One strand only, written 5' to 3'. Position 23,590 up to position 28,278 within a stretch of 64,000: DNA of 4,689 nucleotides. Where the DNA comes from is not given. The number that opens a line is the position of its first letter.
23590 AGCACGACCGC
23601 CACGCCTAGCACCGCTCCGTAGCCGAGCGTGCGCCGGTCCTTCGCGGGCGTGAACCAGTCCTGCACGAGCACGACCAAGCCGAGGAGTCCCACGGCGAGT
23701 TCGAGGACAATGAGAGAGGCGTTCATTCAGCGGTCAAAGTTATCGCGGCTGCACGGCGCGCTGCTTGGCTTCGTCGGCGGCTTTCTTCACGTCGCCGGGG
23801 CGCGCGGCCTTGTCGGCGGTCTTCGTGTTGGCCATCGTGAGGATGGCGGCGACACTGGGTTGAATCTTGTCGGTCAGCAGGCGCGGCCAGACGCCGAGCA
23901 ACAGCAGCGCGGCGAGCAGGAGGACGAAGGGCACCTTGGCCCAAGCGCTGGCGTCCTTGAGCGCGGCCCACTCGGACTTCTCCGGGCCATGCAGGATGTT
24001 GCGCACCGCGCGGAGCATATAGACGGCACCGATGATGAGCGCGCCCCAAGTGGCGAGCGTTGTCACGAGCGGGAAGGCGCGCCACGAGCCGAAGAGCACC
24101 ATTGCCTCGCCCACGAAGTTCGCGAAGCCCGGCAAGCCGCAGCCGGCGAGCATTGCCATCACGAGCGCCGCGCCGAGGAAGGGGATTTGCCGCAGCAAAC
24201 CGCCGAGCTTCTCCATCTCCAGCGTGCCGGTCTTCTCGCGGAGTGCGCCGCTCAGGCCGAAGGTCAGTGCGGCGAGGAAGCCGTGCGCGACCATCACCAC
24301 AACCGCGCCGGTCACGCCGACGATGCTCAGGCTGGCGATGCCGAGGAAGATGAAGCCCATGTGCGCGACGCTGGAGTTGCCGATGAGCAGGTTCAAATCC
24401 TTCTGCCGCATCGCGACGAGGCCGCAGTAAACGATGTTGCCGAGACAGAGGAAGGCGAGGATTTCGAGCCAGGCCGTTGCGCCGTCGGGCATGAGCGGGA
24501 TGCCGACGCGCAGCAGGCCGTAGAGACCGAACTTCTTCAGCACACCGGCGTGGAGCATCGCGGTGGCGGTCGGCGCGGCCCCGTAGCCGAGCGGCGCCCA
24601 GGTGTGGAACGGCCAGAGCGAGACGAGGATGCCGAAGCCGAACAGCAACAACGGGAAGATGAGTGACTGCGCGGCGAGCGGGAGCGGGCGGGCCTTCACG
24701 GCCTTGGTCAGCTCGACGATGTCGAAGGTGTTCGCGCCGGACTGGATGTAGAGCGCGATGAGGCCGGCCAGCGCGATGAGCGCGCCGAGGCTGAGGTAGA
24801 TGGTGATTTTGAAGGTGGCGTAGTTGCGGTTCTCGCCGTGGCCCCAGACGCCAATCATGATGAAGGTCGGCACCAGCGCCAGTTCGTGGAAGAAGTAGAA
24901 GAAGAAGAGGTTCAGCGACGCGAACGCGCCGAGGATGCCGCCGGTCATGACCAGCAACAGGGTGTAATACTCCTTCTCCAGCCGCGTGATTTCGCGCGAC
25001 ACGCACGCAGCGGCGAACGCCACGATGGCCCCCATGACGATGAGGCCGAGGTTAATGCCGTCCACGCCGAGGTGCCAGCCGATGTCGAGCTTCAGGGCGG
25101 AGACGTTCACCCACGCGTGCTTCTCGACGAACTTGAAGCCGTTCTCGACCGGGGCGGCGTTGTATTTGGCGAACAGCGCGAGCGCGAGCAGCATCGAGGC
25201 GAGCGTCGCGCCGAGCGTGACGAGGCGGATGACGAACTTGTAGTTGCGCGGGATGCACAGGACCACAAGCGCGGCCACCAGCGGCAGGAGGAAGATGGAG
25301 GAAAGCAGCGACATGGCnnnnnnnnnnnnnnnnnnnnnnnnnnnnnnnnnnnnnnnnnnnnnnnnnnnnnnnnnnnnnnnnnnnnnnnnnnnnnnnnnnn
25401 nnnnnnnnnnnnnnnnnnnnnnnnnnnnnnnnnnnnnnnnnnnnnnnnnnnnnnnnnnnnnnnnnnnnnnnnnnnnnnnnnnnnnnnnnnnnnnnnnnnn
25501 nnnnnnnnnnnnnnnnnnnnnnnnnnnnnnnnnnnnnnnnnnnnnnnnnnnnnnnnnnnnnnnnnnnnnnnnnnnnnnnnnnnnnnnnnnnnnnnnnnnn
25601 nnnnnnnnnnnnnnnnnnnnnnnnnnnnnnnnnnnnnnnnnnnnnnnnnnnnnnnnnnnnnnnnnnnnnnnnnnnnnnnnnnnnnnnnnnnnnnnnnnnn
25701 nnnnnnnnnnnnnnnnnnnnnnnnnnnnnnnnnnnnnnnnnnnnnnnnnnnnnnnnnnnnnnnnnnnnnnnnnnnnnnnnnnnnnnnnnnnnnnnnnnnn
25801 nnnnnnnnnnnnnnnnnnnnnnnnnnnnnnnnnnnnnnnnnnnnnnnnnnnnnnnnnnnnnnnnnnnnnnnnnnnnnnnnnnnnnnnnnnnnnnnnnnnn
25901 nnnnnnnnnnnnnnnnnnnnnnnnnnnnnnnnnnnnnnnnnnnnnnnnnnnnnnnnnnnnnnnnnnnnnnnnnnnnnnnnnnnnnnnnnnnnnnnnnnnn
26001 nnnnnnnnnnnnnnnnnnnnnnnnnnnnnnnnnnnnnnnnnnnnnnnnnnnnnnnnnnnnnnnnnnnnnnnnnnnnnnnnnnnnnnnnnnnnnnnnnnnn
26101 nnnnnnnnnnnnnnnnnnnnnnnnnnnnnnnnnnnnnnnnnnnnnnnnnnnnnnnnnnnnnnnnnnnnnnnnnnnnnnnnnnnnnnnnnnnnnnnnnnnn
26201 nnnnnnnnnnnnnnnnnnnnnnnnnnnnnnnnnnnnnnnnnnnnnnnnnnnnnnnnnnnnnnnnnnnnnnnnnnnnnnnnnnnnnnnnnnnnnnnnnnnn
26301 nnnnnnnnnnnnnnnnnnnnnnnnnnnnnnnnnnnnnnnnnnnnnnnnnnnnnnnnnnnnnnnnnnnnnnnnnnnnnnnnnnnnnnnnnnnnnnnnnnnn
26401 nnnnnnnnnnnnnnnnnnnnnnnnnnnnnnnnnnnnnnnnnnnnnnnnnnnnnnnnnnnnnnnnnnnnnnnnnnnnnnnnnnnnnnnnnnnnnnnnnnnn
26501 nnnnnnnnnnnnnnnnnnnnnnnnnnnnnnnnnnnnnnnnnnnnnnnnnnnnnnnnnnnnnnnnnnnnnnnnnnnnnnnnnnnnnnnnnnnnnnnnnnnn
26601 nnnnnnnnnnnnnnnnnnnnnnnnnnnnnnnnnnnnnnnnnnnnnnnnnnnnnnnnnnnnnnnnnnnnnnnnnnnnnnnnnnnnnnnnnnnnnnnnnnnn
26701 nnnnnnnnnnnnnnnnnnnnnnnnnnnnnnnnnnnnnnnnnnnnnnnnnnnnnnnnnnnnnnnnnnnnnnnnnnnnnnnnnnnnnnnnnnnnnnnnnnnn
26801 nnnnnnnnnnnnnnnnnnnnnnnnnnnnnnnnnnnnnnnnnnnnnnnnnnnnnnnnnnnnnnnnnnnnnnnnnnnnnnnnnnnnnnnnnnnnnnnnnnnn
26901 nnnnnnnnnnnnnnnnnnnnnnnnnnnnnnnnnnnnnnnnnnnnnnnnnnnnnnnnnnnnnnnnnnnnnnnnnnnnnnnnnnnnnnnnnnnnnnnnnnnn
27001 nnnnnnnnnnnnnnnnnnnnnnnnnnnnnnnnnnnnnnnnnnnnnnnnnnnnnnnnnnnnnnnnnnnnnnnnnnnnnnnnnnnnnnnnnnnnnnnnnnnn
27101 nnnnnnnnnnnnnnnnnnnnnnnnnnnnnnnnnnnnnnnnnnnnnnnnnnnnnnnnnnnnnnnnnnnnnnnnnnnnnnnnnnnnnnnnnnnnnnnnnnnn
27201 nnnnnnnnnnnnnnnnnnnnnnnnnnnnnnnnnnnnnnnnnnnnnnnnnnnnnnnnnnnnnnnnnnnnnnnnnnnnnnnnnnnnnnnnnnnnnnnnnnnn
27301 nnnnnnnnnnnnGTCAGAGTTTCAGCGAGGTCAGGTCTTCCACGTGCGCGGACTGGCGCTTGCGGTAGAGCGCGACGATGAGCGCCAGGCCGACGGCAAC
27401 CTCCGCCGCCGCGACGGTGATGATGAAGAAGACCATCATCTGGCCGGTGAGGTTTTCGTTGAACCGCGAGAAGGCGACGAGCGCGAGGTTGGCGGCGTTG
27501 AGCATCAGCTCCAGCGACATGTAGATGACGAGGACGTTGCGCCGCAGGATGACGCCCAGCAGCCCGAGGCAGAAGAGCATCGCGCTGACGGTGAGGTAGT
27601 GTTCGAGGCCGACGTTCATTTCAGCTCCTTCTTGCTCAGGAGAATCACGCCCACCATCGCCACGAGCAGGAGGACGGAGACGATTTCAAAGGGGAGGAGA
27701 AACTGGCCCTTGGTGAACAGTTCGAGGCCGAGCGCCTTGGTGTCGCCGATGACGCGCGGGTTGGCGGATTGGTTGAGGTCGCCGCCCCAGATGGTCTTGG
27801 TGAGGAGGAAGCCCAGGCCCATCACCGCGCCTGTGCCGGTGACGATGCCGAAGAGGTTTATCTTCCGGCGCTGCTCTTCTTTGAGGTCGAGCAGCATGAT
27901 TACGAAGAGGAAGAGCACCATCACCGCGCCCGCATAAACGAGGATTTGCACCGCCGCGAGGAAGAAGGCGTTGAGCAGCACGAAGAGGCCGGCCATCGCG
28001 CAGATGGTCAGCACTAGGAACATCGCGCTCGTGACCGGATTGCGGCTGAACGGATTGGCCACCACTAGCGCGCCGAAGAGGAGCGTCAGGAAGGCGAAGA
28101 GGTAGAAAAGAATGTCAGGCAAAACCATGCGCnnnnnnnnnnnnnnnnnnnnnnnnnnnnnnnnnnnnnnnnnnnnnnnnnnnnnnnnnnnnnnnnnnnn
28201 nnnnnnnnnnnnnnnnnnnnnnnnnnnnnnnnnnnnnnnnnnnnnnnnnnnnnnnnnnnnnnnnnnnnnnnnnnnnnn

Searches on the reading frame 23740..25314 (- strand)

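Call 71: search_protein_families(library=pfam, proteins=[window:23740-25314:-], max_evalue=0.00001)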
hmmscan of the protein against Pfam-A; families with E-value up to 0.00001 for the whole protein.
window:23740-25314:- (524 aa): 1 family
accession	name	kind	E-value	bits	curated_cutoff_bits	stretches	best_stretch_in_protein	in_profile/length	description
PF00361.26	Proton_antipo_M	-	4.1e-54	184.2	21.5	1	133-423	1-289/294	NADH:quinone oxidoreductase/Mrp antiporter, TM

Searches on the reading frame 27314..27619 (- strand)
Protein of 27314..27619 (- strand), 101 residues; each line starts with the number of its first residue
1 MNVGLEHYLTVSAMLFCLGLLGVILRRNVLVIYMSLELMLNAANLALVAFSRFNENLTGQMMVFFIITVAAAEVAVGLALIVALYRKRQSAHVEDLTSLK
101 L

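Call 6: search_protein_families(library=pfam, proteins=[window:27314-27619:-], max_evalue=1)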
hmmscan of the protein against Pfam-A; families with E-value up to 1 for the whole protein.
window:27314-27619:- (101 aa): 3 families
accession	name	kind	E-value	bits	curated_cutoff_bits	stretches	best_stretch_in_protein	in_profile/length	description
PF00420.29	Oxidored_q2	-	9.8e-31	105.8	26.1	1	7-100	1-94/95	NADH-ubiquinone/plastoquinone oxidoreductase chain 4L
PF00936.24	BMC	-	0.043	14.2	24.5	1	21-82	2-58/75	BMC domain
PF07589.16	PEP-CTERM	-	0.31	11.6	20.7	1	14-27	10-23/24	PEP-CTERM motif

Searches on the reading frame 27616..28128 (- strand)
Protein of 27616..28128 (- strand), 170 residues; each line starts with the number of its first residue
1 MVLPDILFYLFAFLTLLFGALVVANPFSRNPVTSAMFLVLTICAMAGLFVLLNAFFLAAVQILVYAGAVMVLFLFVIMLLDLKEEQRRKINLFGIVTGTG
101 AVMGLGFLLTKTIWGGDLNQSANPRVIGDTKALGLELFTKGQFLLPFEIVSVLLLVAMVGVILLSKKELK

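Call 6: search_protein_families(library=pfam, proteins=[window:27616-28128:-], max_evalue=1)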
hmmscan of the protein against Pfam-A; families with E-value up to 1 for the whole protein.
window:27616-28128:- (170 aa): 5 families
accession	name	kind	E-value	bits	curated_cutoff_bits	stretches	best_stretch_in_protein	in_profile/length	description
PF00499.25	Oxidored_q3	-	2.8e-38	131.4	33.2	1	27-164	7-146/146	NADH-ubiquinone/plastoquinone oxidoreductase chain 6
PF23778.1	Phage_holin_2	-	0.022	15.4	32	1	6-88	2-91/92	Putative phage holin family 2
PF07332.16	Phage_holin_3_6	-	0.17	12.3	28.4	1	80-170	24-95/116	Putative Actinobacterial Holin-X, holin superfamily III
PF11028.14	TMEM260-like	-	0.4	10.9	24.2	1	51-114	38-103/179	Protein O-mannosyl-transferase TMEM260-like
PF09586.16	YfhO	-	0.6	8.8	28.5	1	9-106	343-441/835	Bacterial membrane protein YfhO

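Call 7: search_protein_families(library=ncbifam, proteins=[window:27616-28128:-], max_evalue=1)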
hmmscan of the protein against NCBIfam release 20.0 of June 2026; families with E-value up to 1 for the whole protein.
window:27616-28128:- (170 aa): 16 families
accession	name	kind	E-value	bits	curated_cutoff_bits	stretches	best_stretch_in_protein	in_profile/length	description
NF005164.0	PRK06638.1-4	equivalog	4.6e-34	117.6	154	1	1-167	1-171/211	NADH-quinone oxidoreductase subunit J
NF005168.0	PRK06638.2-3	equivalog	8.8e-28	97.3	154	1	5-168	5-168/172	NADH-quinone oxidoreductase subunit J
NF005163.0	PRK06638.1-3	equivalog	4.6e-27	94.8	174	1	15-169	18-171/203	NADH-quinone oxidoreductase subunit J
NF005165.0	PRK06638.1-5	equivalog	9.2e-27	93.7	192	1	6-168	21-184/282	NADH-quinone oxidoreductase subunit J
NF005167.0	PRK06638.2-2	equivalog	8.5e-25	87.5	137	1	5-169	4-166/176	NADH-quinone oxidoreductase subunit J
NF005162.0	PRK06638.1-1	equivalog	1.1e-18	67.7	157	1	7-166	4-160/184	NADH-quinone oxidoreductase subunit J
NF005166.0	PRK06638.2-1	equivalog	1.4e-18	67.4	284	1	31-168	28-166/174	NADH-quinone oxidoreductase subunit J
NF005169.0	PRK06638.2-4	equivalog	6.9e-16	58.7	319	1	5-163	4-163/182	NADH-quinone oxidoreductase subunit J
NF005025.0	PRK06433.1-5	equivalog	6.4e-11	42.5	95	1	6-80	14-85/96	NADH dehydrogenase subunit J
NF005023.0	PRK06433.1-2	equivalog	3.4e-10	40.2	92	1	6-81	5-77/82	NADH dehydrogenase subunit J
NF005024.0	PRK06433.1-4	equivalog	1.8e-09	37.7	101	1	2-85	3-83/89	NADH dehydrogenase subunit J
NF040613.1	F420_dehyd_FpoJ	exception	5.6e-06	26.2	110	1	127-167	40-78/81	F420H2 dehydrogenase subunit FpoJ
NF005030.0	PRK06439.1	equivalog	0.00016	21.7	121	1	131-168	36-71/72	NADH dehydrogenase subunit J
NF009159.0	PRK12504.1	equivalog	0.00053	20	141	1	9-112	9-110/178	DUF4040 domain-containing protein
NF010271.0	PRK13718.1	subfamily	0.14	12.3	94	1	56-89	44-77/84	conjugal transfer protein TrbE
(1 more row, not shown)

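Call 17: find_related_loci(query=window:27616-28128:-, collection=genome_contigs, flank=4000)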
Query window:27616-28128:- (170 aa) in genome_contigs; peptide patterns used: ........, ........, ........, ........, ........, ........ (x = any residue, [..] = any of these).
600 stretches matched a pattern (row limit reached: there are more); 367 encode a relative of the query (tblastn E <= 1e-3); the best 80 are kept; 80 distinct loci.
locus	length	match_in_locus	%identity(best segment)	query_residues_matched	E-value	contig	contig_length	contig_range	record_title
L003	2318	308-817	98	1-170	3e-108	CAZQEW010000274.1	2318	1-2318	MAG TPA_asm: uncultured Klebsiella sp. isolate SRP193358_co1_145 genome assembly, contig: NODE_154804_length_2318_cov_4.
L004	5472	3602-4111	97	1-170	1e-103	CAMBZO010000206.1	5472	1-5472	MAG: Akkermansia muciniphila isolate LH-02apr19-300 genome assembly, contig: LH-02apr19-C38648, whole genome shotgun seq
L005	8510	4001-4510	97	1-170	2e-103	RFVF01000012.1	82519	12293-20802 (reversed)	MAG: Proteobacteria bacterium isolate WB5_2B_004 contig_100_11, whole genome shotgun sequence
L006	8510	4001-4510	97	1-170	3e-103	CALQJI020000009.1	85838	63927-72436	MAG: Klebsiella pneumoniae isolate HRSG-E1-bin-52 genome assembly, contig: HRSG-H1-C73, whole genome shotgun sequence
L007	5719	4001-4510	96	1-170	5e-103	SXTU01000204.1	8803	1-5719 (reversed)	MAG: Verrucomicrobiales bacterium isolate F1-140-MAGs124 F1-140__c297626, whole genome shotgun sequence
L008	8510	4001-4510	96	1-170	2e-102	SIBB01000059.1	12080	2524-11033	MAG: Pedosphaera sp. isolate Baikal-deep-G222 BACOMB-40M-C1982, whole genome shotgun sequence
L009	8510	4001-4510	94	1-170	8e-101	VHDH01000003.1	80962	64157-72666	MAG: Verrucomicrobia bacterium isolate K_Offshore_80m_m2_222 K_Offshore_80m_m2_222_Ga0194132_10000489, whole genome shot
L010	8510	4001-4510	94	1-170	9e-100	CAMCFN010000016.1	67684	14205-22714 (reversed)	MAG: Akkermansia muciniphila isolate MiH-22jul19-15 genome assembly, contig: MiH-22jul19-C571, whole genome shotgun sequ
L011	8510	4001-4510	92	1-170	5e-98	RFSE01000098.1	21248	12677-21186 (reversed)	MAG: Proteobacteria bacterium isolate WB4_2_1501 contig_100_97, whole genome shotgun sequence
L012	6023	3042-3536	90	1-165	5e-92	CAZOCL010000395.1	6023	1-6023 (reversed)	MAG TPA_asm: uncultured Klebsiella sp. isolate SRP193066_co2_110 genome assembly, contig: NODE_6788_length_6023_cov_8.13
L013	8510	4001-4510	98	1-170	5e-104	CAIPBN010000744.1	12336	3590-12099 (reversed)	MAG: uncultured Verrucomicrobia bacterium isolate Erken-D9_bin-0968 genome assembly, contig: bin-0968:744/949, whole gen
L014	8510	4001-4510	85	1-170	6e-78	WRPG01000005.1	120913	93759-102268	MAG: Limisphaerales bacterium isolate X3_MaxBin.016 scaffold_120, whole genome shotgun sequence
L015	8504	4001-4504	76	3-170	3e-76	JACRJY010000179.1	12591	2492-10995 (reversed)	MAG: Verrucomicrobia bacterium isolate NC_groundwater_1841_Pr3_B-0.1um_64_12 SR-2_scaffold_141_3364978, whole genome sho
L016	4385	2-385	97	43-170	5e-76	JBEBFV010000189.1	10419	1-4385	MAG: Limisphaerales bacterium isolate ASF_5 NODE_4125_length_10419_cov_4.631783, whole genome shotgun sequence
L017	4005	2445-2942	73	3-170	2e-70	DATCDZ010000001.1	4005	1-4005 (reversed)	MAG TPA_asm: Verrucomicrobiia bacterium isolate SMAG_U7740 k141_338316, whole genome shotgun sequence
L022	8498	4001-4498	71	3-170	7e-69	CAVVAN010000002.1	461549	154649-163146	MAG: uncultured Verrucomicrobiae bacterium isolate MFD04434.bin.2.19 genome assembly, contig: contig_25559, whole genome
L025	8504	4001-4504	70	1-170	2e-67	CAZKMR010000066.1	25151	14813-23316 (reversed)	MAG TPA_asm: uncultured Bifidobacterium sp. isolate SRP329715_co2_374 genome assembly, contig: NODE_3969_length_25151_co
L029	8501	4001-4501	73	3-170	4e-67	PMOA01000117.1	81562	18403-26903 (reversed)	MAG: Limisphaerales bacterium isolate palsa_1371 73.20110600_P1D.3_contig_3443, whole genome shotgun sequence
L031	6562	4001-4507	73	1-170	4e-67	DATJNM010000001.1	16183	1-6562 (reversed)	MAG TPA_asm: Candidatus Sulfopaludibacter sp. isolate SMAG_U14861 k141_1716191, whole genome shotgun sequence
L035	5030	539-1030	73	5-170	6e-67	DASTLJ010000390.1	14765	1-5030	MAG TPA_asm: Verrucomicrobiia bacterium isolate SMAG_U2734 k141_939595, whole genome shotgun sequence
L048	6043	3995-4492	68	3-170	2e-65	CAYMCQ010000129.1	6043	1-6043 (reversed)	MAG TPA_asm: uncultured Verrucomicrobiota bacterium isolate SRP287453_co1_194 genome assembly, contig: NODE_25638_length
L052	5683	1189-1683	69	5-170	3e-65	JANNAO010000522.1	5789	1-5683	MAG: Verrucomicrobiota bacterium isolate OTE_78_metabat_453 OTE_78_k141_3683869, whole genome shotgun sequence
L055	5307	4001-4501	69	3-170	2e-65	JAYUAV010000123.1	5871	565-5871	MAG: Verrucomicrobiota bacterium isolate GFS_6609 GFS_6609_122, whole genome shotgun sequence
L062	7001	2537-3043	70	1-170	1e-64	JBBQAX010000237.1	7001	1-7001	MAG: Verrucomicrobiota bacterium isolate Co_metawrap_1426 Cmw_1426_k141_23978756_length_7001_cov_9.0000, whole genome sh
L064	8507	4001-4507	70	1-170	1e-64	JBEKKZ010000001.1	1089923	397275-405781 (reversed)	MAG: Verrucomicrobiota bacterium isolate SPRUCE 359 SPRUCE_359_1, whole genome shotgun sequence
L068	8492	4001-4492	71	3-170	1e-64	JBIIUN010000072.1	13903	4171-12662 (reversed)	MAG: Candidatus Kapaibacterium sp. isolate ME2004-09-02_3300034061_group2_bin113 Rohwer_bin2681_scaffold_4381_c1, whole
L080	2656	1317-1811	69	5-170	1e-64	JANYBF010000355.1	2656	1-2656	MAG: Verrucomicrobia bacterium isolate GL140_5_metabat_486 GL140_5_k141_629644, whole genome shotgun sequence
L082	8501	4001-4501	68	3-170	9e-64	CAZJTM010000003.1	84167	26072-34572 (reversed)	MAG TPA_asm: uncultured Verrucomicrobiota bacterium isolate binchicken_co190_420 genome assembly, contig: NODE_636_lengt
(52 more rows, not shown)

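Call 64: search_protein_families(library=pfam, proteins=[L068:3573-3779:+, L068:3776-3988:+, L007:2614-3999:+, L017:1741-2436:+, L022:2835-3512:+, L022:3401-3955:+, L031:2470-3990:+, L048:2467-3390:+, L048:3275-3949:+, L080:331-1287:+], max_evalue=0.001)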
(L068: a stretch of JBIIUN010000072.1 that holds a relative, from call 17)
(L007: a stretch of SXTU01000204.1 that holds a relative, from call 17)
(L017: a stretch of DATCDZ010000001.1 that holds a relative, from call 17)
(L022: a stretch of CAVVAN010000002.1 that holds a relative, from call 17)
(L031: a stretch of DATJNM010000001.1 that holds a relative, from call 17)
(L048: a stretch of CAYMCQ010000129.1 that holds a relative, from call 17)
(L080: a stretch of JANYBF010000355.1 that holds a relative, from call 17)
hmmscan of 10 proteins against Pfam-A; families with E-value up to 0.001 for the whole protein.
L068:3573-3779:+ (68 aa): 1 family
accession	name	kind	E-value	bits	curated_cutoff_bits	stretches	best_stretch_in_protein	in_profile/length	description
PF15919.11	HicB_lk_antitox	-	0.00014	22.4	27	1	6-63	4-61/123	HicB_like antitoxin of bacterial toxin-antitoxin system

L068:3776-3988:+ (70 aa): 1 family
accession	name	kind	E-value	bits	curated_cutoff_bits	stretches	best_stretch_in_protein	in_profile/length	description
PF07927.17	HicA_toxin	-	1.1e-10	41.9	27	1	10-65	2-58/58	HicA toxin of bacterial toxin-antitoxin,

L007:2614-3999:+ (461 aa): 0 families

L017:1741-2436:+ (231 aa): 0 families

L022:2835-3512:+ (225 aa): 1 family
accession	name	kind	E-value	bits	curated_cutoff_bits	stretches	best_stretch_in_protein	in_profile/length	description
PF00230.25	MIP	-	5e-53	180.6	25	1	2-205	9-220/222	Major intrinsic protein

L022:3401-3955:+ (184 aa): 1 family
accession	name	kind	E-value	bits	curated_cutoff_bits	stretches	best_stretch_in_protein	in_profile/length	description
PF01451.26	LMWPc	-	3.3e-16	60.2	23.2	1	41-172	1-143/144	Low molecular weight phosphotyrosine protein phosphatase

L031:2470-3990:+ (506 aa): 2 families
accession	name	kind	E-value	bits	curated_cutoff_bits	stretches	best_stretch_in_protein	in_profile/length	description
PF01758.21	SBF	-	2.8e-37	128.7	24.3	1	60-256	2-190/191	Sodium Bile acid symporter family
PF01451.26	LMWPc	-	1.9e-12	48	23.2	1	363-494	1-143/144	Low molecular weight phosphotyrosine protein phosphatase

L048:2467-3390:+ (307 aa): 1 family
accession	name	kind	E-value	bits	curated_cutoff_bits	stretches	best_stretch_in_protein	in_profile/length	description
PF01555.25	N6_N4_Mtase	-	4.3e-49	167.9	26.7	1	53-295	1-221/221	DNA methylase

L048:3275-3949:+ (224 aa): 2 families
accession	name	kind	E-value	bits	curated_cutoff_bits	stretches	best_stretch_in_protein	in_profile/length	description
PF01844.29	HNH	-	2.3e-07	31.3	21.4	1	129-179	1-43/47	HNH endonuclease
PF14279.12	HNH_5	-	4e-07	30.3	27.5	1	148-183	11-46/56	HNH endonuclease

L080:331-1287:+ (318 aa): 1 family
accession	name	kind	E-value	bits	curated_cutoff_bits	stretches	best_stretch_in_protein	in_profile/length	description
PF01545.26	Cation_efflux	-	3.8e-38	131.7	26.6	1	30-235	5-198/198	Cation efflux family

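Call 65: search_protein_families(library=pfam, proteins=[L025:2745-3227:+, L052:1729-2190:+, L062:870-1100:+, L062:1087-1389:+, L082:614-1777:+, L055:1250-2113:+, L015:3777-4001:+, L035:3473-4183:+, L029:6906-7145:+, L064:2877-3452:+], max_evalue=0.001)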
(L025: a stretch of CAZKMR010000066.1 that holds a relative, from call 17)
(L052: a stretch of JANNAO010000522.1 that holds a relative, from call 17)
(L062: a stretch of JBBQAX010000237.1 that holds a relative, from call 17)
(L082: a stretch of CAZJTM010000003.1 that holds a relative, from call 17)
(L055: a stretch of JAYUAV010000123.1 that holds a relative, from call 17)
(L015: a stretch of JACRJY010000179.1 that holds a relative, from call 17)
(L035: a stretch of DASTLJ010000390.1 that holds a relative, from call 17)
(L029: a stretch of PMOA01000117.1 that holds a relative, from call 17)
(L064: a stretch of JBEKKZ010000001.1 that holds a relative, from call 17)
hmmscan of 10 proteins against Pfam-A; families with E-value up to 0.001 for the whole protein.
L025:2745-3227:+ (160 aa): 1 family
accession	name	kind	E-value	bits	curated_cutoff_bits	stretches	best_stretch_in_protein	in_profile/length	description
PF01797.21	Y1_Tnp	-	1.2e-22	80.7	23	1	16-130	2-121/121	Transposase IS200 like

L052:1729-2190:+ (153 aa): 1 family
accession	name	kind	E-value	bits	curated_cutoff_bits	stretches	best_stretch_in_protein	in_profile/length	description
PF13366.12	PDDEXK_3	-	2.6e-30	105.6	22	1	8-120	2-115/117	PD-(D/E)XK nuclease superfamily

L062:870-1100:+ (76 aa): 1 family
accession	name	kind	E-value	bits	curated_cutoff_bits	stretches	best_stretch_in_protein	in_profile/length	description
PF13711.11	DUF4160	-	5.5e-22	78.2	23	1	9-73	1-65/65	Domain of unknown function (DUF4160)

L062:1087-1389:+ (100 aa): 1 family
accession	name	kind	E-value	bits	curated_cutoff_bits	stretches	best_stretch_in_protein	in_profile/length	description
PF10387.14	DUF2442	-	4.3e-23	81.7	23.9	1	11-78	3-71/72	Protein of unknown function (DUF2442)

L082:614-1777:+ (387 aa): 2 families
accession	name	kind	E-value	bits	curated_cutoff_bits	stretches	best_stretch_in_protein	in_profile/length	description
PF06250.17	YhcG_C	-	6e-59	198.8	32.5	1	221-373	2-156/157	YhcG PDDEXK nuclease domain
PF17761.7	DUF1016_N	-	7.2e-46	156.1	32.8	1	62-197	2-137/137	DUF1016 N-terminal domain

L055:1250-2113:+ (287 aa): 0 families

L015:3777-4001:+ (74 aa): 0 families

L035:3473-4183:+ (236 aa): 0 families

L029:6906-7145:+ (79 aa): 0 families

L064:2877-3452:+ (191 aa): 0 families
